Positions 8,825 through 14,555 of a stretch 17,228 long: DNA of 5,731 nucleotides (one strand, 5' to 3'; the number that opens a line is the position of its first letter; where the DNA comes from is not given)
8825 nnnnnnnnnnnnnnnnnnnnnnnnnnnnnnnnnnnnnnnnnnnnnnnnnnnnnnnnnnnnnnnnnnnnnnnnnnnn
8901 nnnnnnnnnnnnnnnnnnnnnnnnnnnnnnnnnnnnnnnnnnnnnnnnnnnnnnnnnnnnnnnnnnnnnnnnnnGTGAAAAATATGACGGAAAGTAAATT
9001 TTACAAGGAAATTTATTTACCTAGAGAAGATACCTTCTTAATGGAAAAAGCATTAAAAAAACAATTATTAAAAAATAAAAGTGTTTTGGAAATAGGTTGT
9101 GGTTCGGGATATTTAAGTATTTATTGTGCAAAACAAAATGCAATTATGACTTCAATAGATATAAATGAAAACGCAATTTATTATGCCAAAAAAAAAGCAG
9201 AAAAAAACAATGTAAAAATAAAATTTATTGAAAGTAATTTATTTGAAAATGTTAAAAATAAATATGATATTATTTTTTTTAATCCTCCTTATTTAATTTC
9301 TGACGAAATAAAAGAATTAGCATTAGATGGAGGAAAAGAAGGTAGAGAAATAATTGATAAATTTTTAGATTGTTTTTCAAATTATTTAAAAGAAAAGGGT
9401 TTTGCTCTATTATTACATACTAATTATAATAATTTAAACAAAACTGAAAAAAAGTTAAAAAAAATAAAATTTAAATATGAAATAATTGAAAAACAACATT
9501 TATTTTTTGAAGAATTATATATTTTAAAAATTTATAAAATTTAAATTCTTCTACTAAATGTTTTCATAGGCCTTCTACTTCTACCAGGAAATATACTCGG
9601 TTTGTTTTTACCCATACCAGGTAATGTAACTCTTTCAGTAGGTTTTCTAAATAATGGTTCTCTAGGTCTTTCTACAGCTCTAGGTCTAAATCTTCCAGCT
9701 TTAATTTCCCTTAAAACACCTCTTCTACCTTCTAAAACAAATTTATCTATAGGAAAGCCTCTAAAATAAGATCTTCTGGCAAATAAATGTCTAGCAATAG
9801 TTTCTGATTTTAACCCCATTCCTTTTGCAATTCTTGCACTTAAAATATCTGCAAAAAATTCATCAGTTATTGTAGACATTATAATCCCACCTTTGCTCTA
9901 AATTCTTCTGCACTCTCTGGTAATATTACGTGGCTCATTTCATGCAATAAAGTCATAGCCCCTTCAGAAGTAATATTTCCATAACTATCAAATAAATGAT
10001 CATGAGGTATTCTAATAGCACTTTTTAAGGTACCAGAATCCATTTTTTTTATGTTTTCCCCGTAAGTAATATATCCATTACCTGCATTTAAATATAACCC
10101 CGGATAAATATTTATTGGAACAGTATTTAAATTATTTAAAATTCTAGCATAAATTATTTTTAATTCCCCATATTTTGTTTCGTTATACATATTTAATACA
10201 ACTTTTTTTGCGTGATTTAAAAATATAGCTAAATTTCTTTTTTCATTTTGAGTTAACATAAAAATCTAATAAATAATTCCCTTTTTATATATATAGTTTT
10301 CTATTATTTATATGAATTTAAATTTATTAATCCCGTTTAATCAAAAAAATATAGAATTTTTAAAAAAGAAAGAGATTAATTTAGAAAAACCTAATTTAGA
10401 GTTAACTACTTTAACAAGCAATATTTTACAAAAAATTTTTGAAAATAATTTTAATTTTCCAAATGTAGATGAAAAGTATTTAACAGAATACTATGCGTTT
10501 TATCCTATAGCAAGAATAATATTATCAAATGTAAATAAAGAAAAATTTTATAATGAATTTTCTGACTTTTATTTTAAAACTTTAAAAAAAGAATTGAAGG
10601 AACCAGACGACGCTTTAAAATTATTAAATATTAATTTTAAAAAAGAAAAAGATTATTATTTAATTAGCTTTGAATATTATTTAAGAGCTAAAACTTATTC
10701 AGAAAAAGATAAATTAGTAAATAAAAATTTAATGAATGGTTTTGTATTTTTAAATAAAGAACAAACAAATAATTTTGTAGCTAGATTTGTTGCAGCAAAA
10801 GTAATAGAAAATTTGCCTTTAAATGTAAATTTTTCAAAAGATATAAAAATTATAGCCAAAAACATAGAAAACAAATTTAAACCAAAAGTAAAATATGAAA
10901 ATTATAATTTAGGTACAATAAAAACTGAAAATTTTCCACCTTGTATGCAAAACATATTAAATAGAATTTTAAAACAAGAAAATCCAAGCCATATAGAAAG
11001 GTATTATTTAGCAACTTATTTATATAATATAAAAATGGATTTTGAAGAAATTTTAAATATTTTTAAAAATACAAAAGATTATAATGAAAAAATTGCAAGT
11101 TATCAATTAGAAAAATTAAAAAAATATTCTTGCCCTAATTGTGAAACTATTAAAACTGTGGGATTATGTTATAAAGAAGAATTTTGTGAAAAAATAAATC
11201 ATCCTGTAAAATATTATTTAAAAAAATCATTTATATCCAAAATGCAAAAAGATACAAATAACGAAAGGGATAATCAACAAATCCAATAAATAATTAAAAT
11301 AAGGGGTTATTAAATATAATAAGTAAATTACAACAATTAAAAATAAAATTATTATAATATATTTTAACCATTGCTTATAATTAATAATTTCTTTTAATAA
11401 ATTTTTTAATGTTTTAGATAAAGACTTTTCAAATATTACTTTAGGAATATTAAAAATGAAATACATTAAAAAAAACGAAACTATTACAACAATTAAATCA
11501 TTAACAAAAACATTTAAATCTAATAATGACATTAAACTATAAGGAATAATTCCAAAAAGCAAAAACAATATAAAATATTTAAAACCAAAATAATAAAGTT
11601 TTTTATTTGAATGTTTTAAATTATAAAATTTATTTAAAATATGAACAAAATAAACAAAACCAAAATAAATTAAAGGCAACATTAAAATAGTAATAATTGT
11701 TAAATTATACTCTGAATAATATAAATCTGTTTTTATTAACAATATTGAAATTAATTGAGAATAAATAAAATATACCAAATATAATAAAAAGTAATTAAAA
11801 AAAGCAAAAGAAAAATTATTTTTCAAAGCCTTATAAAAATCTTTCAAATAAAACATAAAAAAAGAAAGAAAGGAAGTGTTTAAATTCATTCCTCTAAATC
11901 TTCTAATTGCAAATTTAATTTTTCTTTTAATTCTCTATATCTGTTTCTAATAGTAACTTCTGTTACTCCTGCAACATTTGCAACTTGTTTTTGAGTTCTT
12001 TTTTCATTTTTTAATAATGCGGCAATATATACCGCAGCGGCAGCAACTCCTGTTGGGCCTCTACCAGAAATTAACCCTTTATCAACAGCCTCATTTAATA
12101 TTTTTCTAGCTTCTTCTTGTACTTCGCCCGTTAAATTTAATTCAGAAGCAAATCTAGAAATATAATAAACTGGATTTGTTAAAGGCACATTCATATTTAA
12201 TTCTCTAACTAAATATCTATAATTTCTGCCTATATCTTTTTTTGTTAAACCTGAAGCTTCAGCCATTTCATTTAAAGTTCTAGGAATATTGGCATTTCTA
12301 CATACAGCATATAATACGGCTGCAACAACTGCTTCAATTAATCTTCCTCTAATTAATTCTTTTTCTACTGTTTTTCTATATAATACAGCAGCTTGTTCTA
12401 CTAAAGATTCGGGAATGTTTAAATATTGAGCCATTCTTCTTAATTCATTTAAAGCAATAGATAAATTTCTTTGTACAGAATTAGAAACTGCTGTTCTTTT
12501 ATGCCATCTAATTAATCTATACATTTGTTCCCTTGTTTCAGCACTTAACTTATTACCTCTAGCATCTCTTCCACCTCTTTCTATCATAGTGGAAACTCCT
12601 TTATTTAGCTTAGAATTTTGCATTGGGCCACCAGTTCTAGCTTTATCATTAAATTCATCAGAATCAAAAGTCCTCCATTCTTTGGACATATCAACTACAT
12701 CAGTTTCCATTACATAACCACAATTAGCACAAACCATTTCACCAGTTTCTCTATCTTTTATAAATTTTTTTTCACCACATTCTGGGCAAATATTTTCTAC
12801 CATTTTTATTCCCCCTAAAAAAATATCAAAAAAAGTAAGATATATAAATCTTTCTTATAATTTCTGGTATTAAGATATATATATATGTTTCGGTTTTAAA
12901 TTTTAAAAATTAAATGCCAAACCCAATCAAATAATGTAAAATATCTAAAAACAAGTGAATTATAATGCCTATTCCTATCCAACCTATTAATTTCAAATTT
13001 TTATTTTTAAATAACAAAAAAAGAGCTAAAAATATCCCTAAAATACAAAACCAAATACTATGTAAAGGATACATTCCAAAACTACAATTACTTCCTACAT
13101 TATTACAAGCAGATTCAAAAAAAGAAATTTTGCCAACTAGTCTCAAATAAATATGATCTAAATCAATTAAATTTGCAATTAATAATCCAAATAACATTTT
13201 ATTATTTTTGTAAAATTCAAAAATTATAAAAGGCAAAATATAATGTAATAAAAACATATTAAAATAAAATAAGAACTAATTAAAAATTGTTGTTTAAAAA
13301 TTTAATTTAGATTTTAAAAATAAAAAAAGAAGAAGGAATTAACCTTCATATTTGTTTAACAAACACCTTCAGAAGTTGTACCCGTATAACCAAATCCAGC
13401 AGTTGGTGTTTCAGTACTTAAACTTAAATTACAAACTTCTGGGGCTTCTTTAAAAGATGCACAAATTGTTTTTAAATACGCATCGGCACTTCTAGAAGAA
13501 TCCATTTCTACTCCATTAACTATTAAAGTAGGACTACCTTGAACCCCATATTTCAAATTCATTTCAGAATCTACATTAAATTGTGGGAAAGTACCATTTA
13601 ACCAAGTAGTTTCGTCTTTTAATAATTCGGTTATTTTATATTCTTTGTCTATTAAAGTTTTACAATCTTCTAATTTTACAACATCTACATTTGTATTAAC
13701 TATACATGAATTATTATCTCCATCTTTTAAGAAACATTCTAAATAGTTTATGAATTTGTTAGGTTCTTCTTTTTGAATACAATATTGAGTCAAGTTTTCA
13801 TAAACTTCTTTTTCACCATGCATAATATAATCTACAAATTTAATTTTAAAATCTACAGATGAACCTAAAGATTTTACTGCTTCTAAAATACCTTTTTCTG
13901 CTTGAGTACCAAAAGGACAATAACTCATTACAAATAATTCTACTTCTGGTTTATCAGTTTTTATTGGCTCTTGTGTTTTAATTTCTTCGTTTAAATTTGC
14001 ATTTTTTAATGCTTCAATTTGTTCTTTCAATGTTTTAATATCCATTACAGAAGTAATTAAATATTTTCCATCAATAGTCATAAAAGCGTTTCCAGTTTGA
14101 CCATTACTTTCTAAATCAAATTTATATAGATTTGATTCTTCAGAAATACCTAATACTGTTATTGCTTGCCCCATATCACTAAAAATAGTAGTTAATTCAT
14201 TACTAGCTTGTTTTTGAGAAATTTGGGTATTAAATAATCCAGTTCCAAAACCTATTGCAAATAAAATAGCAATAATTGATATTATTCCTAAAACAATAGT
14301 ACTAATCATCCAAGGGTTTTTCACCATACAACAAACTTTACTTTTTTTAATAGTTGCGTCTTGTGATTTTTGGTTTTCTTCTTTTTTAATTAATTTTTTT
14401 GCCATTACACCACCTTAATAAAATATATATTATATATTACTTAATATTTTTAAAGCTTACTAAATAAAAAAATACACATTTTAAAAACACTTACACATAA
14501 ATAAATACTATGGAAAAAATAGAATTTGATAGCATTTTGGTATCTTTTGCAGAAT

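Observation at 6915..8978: Fusion of a glutamine-dependent asparagine-synthetase-like enzyme with a Dph6/DUF71 diphthine-ammonia-ligase-like domain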

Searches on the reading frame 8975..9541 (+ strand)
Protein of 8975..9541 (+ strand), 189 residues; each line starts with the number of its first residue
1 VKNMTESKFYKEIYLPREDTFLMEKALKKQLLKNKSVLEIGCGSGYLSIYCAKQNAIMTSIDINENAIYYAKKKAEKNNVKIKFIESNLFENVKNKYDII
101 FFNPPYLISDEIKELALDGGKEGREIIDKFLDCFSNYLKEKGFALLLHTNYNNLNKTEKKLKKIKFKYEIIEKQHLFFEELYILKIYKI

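Call 23: search_protein_families(library=pfam, proteins=[window:8975-9541:+], max_evalue=0.001)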
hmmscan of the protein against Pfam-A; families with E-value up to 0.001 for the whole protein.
window:8975-9541:+ (189 aa): 19 families
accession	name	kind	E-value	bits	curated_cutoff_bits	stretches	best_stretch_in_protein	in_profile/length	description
PF05175.20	MTS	-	7.1e-19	68.5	23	1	22-143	22-135/170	Methyltransferase small domain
PF13847.12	Methyltransf_31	-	4.3e-14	52.9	27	1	33-150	3-113/145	Methyltransferase domain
PF13649.12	Methyltransf_25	-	1.6e-11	45.1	27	1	37-102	1-70/97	Methyltransferase domain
PF06325.19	PrmA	-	3.3e-11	43.7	22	1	25-103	153-233/296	Ribosomal protein L11 methyltransferase (PrmA)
PF13489.12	Methyltransf_23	-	1.3e-08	35.2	27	1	27-103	17-88/164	Methyltransferase domain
PF08241.18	Methyltransf_11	-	1.6e-08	35.5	21.2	1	38-101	1-65/95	Methyltransferase domain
PF08242.18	Methyltransf_12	-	1.7e-08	35.5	30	1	38-102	1-71/98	Methyltransferase domain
PF03848.20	TehB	-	1.2e-06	28.6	20.4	1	30-101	27-100/193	Tellurite resistance protein TehB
PF03602.21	Cons_hypoth95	-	3.2e-06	27.4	24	1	29-114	38-131/182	Conserved hypothetical protein 95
PF02353.26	CMAS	-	3.7e-06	26.9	27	1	28-160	56-177/273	Mycolic acid cyclopropane synthetase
PF09445.16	Methyltransf_15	-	2.2e-05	24.5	22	1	36-139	3-115/165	RNA cap guanine-N2 methyltransferase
PF02390.23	Methyltransf_4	-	2.6e-05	24.2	24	1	34-90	2-61/173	Putative methyltransferase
PF01170.24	UPF0020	-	7.3e-05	23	22.3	1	53-161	74-179/197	RMKL-like, methyltransferase domain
PF12847.13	Methyltransf_18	-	9.8e-05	22.8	27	1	30-95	11-80/151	Methyltransferase domain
PF13679.12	Methyltransf_32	-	0.00025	21.4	27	1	31-92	23-92/143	Methyltransferase domain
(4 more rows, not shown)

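Call 53: search_protein_families(library=ncbifam, proteins=[window:8984-9541:+], max_evalue=0.001)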
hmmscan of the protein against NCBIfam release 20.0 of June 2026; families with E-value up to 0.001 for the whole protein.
window:8984-9541:+ (186 aa): 53 families (the best 25 are shown)
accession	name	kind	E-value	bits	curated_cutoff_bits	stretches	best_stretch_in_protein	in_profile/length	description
NF011529.0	PRK14968.1-3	equivalog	2.2e-55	187.2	162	1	6-185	12-196/198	putative methyltransferase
TIGR00537.1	hemK_rel_arch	hypoth_equivalog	2.1e-48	164.4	87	1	10-183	1-178/179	HemK2/MTQ2 family protein methyltransferase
NF011530.0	PRK14968.1-4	equivalog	1.2e-36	125.9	243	1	9-182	18-194/202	putative methyltransferase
NF011527.0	PRK14968.1-1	equivalog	1.4e-26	93.4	242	1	8-184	12-190/192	putative methyltransferase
TIGR03534.1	RF_mod_PrmC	equivalog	1.5e-25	90.2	199.1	1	8-164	64-237/253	peptide chain release factor N(5)-glutamine methyltransferase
TIGR00536.1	hemK_fam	subfamily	1.8e-25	89.6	115.5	1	8-172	89-269/286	HemK family protein methyltransferase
TIGR03533.1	L3_gln_methyl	equivalog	2.2e-18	66.6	229.7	1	19-165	108-269/284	50S ribosomal protein L3 N(5)-glutamine methyltransferase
NF011528.0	PRK14968.1-2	equivalog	1.7e-16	60.4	171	1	8-185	18-197/205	putative methyltransferase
NF002421.0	PRK01544.1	equivalog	1.2e-13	50.6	567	1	24-116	131-229/524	bifunctional peptide chain release factor N(5)-glutamine methyltransferase PrmC/tRNA (guanosine(46)-N7)-methyltransferase TrmB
TIGR01983.1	UbiG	equivalog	1.7e-12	47.1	102.95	1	23-98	42-121/228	bifunctional 2-polyprenyl-6-hydroxyphenol methylase/3-demethylubiquinol 3-O-methyltransferase UbiG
NF007023.0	PRK09489.1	equivalog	2.3e-12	46.7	295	1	32-103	198-271/342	16S rRNA (guanine(1207)-N(2))-methyltransferase RsmC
NF001786.0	PRK00517.2-4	equivalog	2.7e-12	46.4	327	1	20-100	133-213/277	50S ribosomal protein L11 methyltransferase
TIGR02021.1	BchM-ChlM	equivalog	4e-12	46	158.9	1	22-97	46-122/218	magnesium protoporphyrin IX methyltransferase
NF043040.1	corrin_prot_MT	hypoth_equivalog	5.8e-12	45.5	180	1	22-95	32-112/216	corrinoid protein-associated methyltransferase CpaM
NF001785.0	PRK00517.2-2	equivalog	1.2e-10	41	188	1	16-100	131-218/282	50S ribosomal protein L11 methyltransferase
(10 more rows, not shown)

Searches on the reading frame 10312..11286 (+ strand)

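Call 24: search_protein_families(library=pfam, proteins=[window:10312-11286:+], max_evalue=0.001)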
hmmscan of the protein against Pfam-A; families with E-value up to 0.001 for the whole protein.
window:10312-11286:+ (325 aa): 1 family
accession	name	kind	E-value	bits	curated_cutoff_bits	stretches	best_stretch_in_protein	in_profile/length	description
PF04104.19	DNA_primase_lrg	-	1.3e-18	67.7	22.4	1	115-296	2-218/266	Eukaryotic and archaeal DNA primase, large subunit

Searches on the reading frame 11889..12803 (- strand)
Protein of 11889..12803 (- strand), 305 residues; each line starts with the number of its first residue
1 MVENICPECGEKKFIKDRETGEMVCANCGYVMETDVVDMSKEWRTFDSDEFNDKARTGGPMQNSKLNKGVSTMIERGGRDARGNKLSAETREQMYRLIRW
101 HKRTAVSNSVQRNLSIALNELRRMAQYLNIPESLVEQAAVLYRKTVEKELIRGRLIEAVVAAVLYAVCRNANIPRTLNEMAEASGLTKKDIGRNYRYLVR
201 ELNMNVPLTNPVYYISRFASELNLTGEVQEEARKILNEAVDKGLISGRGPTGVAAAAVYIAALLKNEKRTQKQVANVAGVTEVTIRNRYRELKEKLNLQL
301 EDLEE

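Call 24: search_protein_families(library=pfam, proteins=[window:11889-12803:-], max_evalue=0.001)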
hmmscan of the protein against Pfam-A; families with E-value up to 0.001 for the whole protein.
window:11889-12803:- (305 aa): 2 families
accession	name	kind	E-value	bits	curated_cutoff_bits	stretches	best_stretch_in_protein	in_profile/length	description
PF00382.24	TFIIB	-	2.6e-44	149.6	23.6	2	206-295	3-92/92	Transcription factor TFIIB repeat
PF08271.17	Zn_Ribbon_TF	-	9.9e-16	57.5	29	1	5-46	2-43/43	TFIIB zinc-binding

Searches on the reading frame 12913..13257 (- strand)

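Call 24: search_protein_families(library=pfam, proteins=[window:12913-13257:-], max_evalue=0.001)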
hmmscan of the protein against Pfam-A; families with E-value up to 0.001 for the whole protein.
window:12913-13257:- (115 aa): 2 families
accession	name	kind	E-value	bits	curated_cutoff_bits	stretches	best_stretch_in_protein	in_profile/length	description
PF04307.19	YdjM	-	3.7e-08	33.5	29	1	19-107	28-108/176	YdjM inner membrane protein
PF19617.4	DUF6122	-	1.1e-05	26.2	27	1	4-107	10-97/102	Family of unknown function (DUF6122)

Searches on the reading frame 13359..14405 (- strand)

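Call 24: search_protein_families(library=pfam, proteins=[window:13359-14405:-], max_evalue=0.001)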
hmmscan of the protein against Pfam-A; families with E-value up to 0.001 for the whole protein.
window:13359-14405:- (349 aa): 0 families

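Call 53: search_protein_families(library=ncbifam, proteins=[window:13359-14405:-], max_evalue=0.001)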
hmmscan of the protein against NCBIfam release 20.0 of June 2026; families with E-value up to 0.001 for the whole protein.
window:13359-14405:- (349 aa): 2 families
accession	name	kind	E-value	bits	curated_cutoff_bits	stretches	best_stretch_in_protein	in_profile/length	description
TIGR00411.1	redox_disulf_1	equivalog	3.3e-05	23.8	92.75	0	277-299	40-62/82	MJ0307 family thioredoxin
NF049942.1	DF_fam_seleno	subfamily_domain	0.00031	20.7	70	0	240-321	1-81/96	DF family (seleno)protein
